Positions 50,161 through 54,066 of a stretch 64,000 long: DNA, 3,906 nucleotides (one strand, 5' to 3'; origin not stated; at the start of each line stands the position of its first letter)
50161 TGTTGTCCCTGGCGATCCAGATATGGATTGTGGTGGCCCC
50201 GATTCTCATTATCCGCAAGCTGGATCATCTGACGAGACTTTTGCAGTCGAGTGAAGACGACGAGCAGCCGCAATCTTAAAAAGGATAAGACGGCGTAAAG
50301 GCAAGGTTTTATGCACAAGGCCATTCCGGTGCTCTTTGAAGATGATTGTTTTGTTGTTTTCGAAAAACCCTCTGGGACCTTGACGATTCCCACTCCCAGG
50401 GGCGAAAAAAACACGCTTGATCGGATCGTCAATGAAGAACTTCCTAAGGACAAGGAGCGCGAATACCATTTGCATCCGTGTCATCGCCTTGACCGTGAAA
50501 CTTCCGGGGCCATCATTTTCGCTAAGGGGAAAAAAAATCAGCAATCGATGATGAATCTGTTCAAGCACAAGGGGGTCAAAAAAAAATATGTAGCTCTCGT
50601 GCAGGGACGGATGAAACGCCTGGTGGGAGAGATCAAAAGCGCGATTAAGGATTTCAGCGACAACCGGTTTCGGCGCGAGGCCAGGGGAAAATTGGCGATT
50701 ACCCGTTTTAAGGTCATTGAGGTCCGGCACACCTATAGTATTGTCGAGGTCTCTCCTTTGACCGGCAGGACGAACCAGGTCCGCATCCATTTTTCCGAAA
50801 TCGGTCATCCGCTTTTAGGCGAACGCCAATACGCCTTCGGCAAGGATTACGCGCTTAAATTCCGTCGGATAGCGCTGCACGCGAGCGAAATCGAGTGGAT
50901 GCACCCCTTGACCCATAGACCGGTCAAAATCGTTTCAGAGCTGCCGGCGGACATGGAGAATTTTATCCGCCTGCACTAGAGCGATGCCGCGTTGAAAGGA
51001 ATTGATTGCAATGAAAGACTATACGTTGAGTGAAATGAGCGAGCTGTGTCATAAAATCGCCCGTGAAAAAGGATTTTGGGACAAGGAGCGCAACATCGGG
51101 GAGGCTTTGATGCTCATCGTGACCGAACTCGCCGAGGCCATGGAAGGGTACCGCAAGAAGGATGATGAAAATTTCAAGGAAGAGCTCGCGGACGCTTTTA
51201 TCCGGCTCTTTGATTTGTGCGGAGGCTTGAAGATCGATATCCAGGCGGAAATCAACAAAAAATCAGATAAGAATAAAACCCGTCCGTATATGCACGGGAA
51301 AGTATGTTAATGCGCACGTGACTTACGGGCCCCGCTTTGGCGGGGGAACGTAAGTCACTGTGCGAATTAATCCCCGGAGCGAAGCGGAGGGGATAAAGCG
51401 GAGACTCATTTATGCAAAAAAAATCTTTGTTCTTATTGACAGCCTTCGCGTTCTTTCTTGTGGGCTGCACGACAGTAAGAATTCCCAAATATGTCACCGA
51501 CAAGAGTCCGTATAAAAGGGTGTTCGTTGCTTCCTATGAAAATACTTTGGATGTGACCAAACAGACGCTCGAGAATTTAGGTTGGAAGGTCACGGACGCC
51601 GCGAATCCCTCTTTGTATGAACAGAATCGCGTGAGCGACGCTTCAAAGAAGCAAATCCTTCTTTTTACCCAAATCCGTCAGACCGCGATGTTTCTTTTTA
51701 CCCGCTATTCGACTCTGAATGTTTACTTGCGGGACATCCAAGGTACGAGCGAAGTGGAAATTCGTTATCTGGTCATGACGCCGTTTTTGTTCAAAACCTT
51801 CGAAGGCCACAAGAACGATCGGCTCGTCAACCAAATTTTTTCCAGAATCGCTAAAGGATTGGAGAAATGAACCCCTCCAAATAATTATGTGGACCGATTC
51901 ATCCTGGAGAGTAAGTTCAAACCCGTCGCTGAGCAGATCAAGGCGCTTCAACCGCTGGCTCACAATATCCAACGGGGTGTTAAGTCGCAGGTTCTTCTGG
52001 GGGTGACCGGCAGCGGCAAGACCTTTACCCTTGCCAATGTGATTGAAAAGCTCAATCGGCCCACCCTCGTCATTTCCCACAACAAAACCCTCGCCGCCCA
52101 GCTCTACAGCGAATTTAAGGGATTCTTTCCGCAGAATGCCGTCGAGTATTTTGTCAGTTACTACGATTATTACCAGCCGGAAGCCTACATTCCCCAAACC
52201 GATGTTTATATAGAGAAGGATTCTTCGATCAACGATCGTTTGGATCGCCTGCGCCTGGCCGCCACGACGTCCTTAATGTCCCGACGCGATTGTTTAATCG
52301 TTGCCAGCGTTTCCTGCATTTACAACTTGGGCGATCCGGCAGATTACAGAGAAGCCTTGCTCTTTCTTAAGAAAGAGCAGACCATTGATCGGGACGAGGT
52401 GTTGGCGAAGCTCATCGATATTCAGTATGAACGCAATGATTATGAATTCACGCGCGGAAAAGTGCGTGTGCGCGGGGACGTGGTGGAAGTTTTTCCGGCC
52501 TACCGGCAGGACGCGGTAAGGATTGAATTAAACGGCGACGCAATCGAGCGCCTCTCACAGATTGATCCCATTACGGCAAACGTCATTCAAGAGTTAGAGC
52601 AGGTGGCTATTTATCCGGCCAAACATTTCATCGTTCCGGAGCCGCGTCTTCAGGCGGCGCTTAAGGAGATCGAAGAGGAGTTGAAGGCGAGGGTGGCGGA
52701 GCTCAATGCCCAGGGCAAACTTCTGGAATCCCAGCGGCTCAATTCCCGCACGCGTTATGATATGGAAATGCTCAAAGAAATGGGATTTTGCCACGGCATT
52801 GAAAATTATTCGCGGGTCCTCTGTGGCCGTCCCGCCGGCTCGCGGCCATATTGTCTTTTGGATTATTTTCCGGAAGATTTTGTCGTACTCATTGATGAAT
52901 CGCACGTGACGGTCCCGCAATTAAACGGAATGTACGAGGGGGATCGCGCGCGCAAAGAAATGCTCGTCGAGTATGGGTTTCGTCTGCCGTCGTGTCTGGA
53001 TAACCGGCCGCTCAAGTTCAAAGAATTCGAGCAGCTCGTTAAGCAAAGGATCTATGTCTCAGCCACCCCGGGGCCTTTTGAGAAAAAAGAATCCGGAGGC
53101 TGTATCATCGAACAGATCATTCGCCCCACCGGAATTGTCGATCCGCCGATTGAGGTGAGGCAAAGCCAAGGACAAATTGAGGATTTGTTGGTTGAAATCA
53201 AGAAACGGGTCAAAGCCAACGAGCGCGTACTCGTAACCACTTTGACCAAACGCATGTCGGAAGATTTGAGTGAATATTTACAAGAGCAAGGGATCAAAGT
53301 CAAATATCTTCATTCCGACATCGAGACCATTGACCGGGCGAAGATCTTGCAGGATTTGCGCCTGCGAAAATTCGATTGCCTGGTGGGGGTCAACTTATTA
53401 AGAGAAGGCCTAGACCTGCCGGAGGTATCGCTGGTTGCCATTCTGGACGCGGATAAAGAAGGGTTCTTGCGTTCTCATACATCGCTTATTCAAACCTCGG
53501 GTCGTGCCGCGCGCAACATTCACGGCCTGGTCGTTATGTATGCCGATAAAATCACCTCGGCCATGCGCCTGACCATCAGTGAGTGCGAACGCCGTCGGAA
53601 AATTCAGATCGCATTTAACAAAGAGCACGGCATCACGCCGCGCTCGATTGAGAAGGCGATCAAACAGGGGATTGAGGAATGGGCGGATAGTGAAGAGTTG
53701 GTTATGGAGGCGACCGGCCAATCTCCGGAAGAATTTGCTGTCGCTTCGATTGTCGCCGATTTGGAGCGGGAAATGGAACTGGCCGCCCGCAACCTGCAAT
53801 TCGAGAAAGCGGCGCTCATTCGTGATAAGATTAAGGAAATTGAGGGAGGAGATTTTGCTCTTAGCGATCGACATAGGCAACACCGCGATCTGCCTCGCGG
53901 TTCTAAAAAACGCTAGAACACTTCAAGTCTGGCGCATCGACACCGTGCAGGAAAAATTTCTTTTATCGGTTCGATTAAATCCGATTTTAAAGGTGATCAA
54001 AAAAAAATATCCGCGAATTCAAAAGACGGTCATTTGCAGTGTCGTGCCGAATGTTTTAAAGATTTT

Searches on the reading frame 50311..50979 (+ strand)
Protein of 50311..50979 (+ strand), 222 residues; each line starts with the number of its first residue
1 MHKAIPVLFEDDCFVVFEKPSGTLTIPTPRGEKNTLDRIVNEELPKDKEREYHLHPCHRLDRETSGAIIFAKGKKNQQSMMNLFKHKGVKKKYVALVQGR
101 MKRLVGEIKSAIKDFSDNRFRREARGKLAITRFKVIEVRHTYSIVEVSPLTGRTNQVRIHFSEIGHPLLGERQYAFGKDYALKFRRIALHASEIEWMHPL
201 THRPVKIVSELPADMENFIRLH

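Call 82: search_protein_families(library=pfam, proteins=[window:50311-50979:+], max_evalue=0.00001)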
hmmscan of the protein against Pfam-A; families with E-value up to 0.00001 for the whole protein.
window:50311-50979:+ (222 aa): 1 family
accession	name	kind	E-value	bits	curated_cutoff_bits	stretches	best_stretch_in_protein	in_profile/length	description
PF00849.27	PseudoU_synth_2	-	1e-31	110.6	26.8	1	14-162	2-151/152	RNA pseudouridylate synthase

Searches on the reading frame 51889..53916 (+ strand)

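Call 82: search_protein_families(library=pfam, proteins=[window:51889-53916:+], max_evalue=0.00001)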
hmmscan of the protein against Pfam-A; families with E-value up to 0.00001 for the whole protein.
window:51889-53916:+ (675 aa): 5 families
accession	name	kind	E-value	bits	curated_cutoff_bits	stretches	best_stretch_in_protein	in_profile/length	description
PF17757.6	UvrB_inter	-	2.2e-32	111.5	22.9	1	159-247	2-91/91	UvrB interaction domain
PF12344.14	UvrB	-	1e-20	73.7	27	1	550-592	1-43/43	Ultra-violet resistance protein B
PF00271.37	Helicase_C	-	3.1e-20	72.9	23.5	1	432-543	5-109/110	Helicase conserved C-terminal domain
PF04851.21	ResIII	-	1.1e-11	45.4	22.5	1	10-113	2-109/164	Type III restriction enzyme, res subunit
PF02151.25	UVR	-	3.4e-09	36.6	21.5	1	622-652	4-34/36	UvrB/uvrC motif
